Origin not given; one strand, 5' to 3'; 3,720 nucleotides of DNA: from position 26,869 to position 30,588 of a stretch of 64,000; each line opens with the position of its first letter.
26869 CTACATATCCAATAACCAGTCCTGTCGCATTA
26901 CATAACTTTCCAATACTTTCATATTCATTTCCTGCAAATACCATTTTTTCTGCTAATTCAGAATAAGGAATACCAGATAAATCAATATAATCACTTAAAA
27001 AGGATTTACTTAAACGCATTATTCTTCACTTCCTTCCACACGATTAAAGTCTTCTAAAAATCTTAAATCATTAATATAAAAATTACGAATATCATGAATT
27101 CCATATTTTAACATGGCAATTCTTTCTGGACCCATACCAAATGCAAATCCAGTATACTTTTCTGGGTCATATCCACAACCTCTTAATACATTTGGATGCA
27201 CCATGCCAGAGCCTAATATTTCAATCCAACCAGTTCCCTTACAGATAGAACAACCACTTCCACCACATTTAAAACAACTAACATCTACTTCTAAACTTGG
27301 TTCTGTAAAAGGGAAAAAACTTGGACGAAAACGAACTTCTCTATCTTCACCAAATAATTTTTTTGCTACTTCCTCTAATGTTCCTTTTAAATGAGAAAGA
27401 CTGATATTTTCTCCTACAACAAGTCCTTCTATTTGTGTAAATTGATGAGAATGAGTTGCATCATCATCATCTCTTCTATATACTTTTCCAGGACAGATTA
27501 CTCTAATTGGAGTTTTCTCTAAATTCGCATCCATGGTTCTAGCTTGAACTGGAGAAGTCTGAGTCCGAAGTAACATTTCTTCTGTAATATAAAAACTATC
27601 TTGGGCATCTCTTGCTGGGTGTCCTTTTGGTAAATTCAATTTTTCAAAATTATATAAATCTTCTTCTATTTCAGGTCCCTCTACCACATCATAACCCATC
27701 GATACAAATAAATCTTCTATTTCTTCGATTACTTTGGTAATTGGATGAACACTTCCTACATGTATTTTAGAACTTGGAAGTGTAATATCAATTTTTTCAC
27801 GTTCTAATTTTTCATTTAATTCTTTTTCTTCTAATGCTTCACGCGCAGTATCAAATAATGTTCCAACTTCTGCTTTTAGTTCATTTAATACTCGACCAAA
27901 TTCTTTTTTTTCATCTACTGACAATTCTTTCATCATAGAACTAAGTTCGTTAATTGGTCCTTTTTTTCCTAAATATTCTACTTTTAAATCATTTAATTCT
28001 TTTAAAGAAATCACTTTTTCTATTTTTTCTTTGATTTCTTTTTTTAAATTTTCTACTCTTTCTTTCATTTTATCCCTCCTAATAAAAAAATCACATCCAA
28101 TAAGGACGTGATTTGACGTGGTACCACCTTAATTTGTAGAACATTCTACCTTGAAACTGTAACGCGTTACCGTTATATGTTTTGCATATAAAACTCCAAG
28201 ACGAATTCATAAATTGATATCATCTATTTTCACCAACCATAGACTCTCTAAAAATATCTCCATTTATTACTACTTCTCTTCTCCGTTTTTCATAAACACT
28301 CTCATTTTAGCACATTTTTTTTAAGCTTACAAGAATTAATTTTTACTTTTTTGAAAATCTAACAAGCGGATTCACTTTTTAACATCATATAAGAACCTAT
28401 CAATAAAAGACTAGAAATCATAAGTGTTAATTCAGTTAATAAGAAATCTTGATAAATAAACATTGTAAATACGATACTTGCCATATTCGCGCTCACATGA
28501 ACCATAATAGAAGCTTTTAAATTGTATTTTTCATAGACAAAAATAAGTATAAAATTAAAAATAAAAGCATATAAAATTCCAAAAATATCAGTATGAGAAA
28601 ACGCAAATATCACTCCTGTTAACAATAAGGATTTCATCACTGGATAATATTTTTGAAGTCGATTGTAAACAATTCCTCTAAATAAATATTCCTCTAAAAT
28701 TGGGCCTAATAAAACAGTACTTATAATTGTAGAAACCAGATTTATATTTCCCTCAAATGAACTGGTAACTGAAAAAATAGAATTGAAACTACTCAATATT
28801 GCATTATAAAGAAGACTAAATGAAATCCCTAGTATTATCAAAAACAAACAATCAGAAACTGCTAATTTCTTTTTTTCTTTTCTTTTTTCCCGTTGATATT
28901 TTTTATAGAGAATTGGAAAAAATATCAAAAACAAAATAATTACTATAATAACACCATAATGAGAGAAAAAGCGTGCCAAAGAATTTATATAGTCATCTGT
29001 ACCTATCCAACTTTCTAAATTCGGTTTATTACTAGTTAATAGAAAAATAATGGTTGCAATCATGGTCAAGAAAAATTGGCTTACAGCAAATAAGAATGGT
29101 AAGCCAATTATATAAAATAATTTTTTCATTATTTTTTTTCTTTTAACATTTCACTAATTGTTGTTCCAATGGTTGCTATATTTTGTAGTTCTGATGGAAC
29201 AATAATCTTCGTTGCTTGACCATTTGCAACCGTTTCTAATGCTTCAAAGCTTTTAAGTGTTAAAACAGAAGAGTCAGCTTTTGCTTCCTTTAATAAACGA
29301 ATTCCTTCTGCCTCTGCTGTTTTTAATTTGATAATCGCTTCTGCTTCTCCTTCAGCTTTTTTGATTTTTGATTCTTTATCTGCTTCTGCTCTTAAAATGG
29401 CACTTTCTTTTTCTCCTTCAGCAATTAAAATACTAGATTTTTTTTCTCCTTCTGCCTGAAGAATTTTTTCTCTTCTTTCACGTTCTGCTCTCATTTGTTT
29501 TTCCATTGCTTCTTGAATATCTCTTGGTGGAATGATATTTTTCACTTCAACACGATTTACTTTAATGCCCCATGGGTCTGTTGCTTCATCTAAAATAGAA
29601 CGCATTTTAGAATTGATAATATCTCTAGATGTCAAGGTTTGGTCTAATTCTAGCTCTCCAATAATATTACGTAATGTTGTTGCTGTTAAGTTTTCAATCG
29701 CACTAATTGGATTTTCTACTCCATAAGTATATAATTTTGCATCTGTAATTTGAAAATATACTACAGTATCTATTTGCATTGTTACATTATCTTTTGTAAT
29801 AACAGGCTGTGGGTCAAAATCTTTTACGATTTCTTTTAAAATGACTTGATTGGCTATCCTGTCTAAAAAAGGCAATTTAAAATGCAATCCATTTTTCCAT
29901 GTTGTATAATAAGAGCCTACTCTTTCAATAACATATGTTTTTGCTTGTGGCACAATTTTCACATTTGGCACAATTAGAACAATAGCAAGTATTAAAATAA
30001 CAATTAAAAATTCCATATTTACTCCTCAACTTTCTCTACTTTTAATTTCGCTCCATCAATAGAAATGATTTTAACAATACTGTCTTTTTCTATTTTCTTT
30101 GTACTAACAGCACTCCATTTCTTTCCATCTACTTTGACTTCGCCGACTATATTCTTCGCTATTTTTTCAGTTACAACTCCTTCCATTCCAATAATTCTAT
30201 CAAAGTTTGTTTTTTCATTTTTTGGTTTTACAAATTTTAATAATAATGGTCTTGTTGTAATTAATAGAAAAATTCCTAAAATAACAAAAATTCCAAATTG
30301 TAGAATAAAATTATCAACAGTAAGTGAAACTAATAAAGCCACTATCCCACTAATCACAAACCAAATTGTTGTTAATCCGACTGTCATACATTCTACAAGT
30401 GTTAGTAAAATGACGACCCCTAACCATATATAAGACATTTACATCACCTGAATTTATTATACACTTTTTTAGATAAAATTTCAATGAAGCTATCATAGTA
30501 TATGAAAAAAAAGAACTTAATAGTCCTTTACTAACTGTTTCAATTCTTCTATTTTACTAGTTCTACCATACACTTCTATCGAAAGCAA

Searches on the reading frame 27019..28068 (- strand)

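Call 78: search_protein_families(library=pfam, proteins=[window:27019-28068:-], max_evalue=0.00001)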
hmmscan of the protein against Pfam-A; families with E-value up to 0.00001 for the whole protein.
window:27019-28068:- (349 aa): 2 families
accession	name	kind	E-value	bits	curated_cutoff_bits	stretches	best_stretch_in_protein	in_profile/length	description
PF01409.25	tRNA-synt_2d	-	3.8e-106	354.5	19.8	1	92-341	1-246/246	tRNA synthetases class II core domain (F)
PF02912.23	Phe_tRNA-synt_N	-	1.7e-21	76.3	22.3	1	21-88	2-69/69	Aminoacyl tRNA synthetase class II, N-terminal domain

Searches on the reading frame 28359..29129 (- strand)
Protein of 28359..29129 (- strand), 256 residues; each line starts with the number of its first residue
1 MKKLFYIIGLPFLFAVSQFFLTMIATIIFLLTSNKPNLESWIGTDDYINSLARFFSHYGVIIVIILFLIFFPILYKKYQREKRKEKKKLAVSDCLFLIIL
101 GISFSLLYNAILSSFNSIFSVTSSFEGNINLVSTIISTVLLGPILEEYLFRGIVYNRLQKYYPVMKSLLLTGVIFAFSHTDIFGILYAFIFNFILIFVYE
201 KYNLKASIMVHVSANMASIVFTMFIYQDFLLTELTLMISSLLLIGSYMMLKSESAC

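Call 9: search_protein_families(library=pfam, proteins=[window:28359-29129:-], max_evalue=0.001)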
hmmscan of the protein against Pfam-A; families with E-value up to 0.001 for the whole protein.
window:28359-29129:- (256 aa): 1 family
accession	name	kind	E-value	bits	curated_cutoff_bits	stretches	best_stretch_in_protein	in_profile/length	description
PF02517.21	Rce1-like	-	7.6e-17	61.8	22.4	1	130-216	3-92/93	Type II CAAX prenyl endopeptidase Rce1-like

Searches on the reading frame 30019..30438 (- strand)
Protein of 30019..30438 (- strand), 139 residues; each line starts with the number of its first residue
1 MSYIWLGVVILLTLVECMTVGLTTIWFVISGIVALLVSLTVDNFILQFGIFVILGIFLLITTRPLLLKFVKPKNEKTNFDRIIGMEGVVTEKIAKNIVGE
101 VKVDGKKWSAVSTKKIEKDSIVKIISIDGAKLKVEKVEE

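Call 9: search_protein_families(library=pfam, proteins=[window:30019-30438:-], max_evalue=0.001)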
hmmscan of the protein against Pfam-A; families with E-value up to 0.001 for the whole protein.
window:30019-30438:- (139 aa): 1 family
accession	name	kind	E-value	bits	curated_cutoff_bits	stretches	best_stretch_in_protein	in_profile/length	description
PF01957.25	NfeD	-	1.9e-14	54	29.1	1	80-136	2-57/57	NfeD-like C-terminal, partner-binding domain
